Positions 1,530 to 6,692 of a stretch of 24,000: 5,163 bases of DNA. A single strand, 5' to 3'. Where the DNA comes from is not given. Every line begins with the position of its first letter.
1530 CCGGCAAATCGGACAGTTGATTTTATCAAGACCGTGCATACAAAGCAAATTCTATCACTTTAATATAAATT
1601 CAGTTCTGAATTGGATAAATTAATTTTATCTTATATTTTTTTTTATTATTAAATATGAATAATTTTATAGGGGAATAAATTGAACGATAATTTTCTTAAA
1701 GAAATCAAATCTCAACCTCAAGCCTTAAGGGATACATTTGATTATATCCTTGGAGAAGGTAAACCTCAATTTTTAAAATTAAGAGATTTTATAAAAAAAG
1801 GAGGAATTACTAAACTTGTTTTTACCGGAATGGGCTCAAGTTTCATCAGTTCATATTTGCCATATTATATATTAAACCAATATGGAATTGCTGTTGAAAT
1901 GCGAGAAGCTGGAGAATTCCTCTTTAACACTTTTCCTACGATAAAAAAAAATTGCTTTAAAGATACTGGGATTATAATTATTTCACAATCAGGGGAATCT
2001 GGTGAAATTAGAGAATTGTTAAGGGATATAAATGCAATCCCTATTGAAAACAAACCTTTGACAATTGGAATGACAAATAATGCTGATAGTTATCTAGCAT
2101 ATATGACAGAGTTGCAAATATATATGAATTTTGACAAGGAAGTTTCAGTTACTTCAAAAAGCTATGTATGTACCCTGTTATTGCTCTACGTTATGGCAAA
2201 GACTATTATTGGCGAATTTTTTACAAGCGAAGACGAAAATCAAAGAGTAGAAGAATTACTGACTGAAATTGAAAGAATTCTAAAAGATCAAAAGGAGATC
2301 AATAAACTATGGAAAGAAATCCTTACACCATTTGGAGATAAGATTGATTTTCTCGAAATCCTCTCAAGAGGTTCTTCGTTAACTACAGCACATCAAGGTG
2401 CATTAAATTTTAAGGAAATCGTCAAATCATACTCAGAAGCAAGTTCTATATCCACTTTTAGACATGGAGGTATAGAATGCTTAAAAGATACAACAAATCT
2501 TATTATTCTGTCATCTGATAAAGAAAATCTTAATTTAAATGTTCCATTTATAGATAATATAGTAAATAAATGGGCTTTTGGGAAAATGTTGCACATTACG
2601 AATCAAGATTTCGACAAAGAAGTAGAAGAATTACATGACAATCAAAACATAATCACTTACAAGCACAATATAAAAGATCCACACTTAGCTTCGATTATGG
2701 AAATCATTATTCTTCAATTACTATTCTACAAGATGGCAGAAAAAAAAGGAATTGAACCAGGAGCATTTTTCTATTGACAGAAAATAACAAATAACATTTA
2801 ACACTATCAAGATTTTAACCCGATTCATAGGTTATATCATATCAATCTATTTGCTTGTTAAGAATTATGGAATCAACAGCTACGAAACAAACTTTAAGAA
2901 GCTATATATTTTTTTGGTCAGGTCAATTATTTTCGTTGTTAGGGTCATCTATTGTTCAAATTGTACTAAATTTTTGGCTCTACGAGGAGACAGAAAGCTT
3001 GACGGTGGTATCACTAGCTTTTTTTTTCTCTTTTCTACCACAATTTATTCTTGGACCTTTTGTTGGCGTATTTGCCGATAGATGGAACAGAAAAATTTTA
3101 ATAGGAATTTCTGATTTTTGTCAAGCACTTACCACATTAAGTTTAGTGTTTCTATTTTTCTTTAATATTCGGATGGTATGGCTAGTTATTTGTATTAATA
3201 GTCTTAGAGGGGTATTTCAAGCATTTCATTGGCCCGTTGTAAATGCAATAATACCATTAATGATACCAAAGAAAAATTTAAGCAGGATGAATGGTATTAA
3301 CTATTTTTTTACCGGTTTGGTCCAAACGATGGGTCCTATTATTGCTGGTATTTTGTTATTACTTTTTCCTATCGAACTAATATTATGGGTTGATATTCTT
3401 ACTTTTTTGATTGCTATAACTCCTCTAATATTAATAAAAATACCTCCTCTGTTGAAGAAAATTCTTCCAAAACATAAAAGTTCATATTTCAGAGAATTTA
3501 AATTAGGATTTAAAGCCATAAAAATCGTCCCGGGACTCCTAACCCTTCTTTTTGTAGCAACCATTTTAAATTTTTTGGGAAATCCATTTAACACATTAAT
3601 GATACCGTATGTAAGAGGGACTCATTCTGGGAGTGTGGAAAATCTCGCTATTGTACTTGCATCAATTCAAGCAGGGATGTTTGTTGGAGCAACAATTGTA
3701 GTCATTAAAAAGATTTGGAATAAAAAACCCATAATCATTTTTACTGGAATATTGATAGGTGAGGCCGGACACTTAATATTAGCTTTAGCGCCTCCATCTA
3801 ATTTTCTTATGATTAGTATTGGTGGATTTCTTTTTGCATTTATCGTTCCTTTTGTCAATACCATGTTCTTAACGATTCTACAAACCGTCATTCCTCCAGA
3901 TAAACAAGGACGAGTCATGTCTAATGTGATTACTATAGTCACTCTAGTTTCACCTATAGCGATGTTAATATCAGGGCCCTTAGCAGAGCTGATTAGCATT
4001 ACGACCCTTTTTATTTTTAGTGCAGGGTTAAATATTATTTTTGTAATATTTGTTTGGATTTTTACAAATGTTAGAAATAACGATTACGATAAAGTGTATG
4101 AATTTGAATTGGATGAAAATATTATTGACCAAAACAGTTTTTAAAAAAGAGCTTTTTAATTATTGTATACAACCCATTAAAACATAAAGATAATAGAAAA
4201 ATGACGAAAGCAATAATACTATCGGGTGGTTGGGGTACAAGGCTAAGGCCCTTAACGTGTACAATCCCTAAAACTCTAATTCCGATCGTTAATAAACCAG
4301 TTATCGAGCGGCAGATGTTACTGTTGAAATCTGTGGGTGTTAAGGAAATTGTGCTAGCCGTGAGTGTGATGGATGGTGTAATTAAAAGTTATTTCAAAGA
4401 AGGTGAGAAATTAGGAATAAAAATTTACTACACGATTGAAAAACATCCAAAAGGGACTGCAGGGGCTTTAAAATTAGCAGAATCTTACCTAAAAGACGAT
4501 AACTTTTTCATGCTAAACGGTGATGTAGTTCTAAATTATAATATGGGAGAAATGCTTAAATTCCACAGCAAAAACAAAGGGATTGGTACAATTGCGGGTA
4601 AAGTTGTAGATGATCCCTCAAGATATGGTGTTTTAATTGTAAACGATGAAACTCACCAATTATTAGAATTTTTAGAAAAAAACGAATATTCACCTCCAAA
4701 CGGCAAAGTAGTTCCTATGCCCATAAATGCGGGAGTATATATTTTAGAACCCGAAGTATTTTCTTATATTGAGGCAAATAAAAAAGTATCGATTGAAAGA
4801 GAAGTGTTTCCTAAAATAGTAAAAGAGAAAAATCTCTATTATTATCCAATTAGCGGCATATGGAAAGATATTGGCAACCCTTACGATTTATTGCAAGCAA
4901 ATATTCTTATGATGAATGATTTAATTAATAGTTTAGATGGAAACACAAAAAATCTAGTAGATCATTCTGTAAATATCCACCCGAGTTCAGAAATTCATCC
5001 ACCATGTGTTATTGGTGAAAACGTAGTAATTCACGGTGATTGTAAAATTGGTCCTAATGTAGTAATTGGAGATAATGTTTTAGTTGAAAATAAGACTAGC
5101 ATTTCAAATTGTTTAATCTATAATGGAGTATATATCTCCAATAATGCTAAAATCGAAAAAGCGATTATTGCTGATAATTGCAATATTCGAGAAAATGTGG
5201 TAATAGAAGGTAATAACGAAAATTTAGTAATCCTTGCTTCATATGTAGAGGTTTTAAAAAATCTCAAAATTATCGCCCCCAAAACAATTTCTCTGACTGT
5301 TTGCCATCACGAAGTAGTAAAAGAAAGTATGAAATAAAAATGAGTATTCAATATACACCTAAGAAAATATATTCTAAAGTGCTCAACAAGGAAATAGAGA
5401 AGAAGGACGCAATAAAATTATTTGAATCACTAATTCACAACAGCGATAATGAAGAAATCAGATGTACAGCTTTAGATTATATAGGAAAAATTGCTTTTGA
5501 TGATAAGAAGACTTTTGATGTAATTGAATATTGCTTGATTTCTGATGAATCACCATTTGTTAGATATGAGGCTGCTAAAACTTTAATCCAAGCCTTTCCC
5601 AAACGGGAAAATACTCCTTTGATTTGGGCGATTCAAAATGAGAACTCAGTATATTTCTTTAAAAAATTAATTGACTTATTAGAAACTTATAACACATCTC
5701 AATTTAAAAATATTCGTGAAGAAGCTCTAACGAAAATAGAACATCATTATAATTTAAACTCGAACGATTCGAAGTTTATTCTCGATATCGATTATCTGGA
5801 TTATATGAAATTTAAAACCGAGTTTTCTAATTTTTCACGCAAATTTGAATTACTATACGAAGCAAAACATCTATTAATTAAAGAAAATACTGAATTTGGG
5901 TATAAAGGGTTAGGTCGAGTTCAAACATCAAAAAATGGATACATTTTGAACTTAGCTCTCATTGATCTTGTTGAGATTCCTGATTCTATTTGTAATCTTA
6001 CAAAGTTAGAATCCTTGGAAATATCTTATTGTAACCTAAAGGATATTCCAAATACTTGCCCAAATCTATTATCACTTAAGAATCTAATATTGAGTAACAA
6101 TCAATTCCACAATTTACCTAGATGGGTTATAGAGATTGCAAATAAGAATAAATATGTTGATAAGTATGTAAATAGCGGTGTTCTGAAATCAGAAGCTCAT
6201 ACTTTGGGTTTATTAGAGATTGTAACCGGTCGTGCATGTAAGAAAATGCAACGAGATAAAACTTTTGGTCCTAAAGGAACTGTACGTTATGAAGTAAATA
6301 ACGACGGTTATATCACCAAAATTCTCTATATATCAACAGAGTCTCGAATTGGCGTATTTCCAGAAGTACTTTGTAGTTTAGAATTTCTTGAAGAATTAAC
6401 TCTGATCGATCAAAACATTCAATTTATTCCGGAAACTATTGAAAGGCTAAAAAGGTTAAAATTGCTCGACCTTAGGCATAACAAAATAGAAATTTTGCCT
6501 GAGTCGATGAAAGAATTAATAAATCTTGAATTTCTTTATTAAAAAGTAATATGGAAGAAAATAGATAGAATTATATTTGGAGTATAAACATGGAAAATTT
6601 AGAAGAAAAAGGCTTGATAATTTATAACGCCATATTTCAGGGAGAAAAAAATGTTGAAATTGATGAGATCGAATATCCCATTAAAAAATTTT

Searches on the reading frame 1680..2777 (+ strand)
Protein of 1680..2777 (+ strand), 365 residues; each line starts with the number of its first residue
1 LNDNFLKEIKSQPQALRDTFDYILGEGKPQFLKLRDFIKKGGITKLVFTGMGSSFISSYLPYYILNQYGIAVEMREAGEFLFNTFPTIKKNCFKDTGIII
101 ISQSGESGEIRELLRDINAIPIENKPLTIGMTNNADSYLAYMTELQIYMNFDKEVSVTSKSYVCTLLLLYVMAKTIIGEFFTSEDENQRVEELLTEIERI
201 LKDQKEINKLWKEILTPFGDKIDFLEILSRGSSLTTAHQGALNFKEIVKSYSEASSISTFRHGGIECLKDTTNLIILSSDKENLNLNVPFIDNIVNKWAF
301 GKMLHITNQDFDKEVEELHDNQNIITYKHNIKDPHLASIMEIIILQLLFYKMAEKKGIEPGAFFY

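Call 8: search_protein_families(library=pfam, proteins=[window:1680-2777:+], max_evalue=0.001)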
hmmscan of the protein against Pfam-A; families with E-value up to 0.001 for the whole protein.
window:1680-2777:+ (365 aa): 1 family
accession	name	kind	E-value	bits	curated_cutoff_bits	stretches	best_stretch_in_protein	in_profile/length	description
PF01380.27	SIS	-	7.4e-15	55.3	25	1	45-171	7-127/131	SIS domain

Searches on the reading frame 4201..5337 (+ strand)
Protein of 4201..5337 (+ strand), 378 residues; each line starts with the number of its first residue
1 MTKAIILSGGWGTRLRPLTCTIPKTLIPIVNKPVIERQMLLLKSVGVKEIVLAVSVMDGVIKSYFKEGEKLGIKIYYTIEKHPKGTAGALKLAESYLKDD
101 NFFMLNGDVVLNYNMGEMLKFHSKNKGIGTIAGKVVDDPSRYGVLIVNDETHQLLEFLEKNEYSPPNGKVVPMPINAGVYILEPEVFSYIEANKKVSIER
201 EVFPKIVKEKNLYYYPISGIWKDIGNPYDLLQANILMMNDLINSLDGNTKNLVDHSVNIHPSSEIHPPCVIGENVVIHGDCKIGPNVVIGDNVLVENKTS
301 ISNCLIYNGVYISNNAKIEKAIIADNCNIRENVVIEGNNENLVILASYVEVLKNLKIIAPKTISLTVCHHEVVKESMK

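Call 8: search_protein_families(library=pfam, proteins=[window:4201-5337:+], max_evalue=0.001)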
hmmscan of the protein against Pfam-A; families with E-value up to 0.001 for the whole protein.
window:4201-5337:+ (378 aa): 7 families
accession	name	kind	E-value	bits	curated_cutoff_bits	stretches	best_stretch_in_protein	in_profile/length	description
PF00483.29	NTP_transferase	-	4.1e-46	158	21.2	1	3-234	1-239/245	Nucleotidyl transferase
PF25084.1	LbH_EIF2B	-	7.9e-15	55.2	54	1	254-356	7-104/105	EIF2B subunit epsilon LbH domain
PF00132.30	Hexapep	-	6.8e-13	48.2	27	3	268-301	1-34/36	Bacterial transferase hexapeptide (six repeats)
PF12804.13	NTP_transf_3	-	1.2e-08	35.7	27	1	4-111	1-98/160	MobA-like NTP transferase domain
PF24894.1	Hexapep_GlmU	-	1.1e-07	32.3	23.3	1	287-338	35-86/104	GlmU-like, C-terminal hexapeptide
PF25087.1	GMPPB_C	-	9.4e-06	25.7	39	1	275-354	11-86/110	GMPPB C-terminal domain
PF25247.1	LbH_GLGC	-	0.00045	20.6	27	0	268-339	31-103/135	GLGC left-handed parallel beta-helix domain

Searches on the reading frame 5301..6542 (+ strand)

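Call 8: search_protein_families(library=pfam, proteins=[window:5301-6542:+], max_evalue=0.001)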
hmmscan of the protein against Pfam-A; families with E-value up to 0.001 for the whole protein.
window:5301-6542:+ (413 aa): 6 families
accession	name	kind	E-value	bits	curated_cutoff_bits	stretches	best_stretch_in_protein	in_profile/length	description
PF23598.1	LRR_14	-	3.2e-11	43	40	2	357-413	43-99/353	Leucine-rich repeat region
PF13855.12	LRR_8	-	3.9e-09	36.6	27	1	363-413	3-55/61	Leucine rich repeat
PF12799.13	LRR_4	-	5.5e-07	30.1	27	0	234-272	1-39/44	Leucine Rich repeats (2 copies)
PF13646.12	HEAT_2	-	2.8e-06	27.9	27.7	1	41-96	4-56/88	HEAT repeats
PF02985.28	HEAT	-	4.6e-05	23.7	23.5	0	78-97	8-26/31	HEAT repeat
PF00560.39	LRR_1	-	0.00013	21.8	20.6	0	386-405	2-22/23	Leucine Rich Repeat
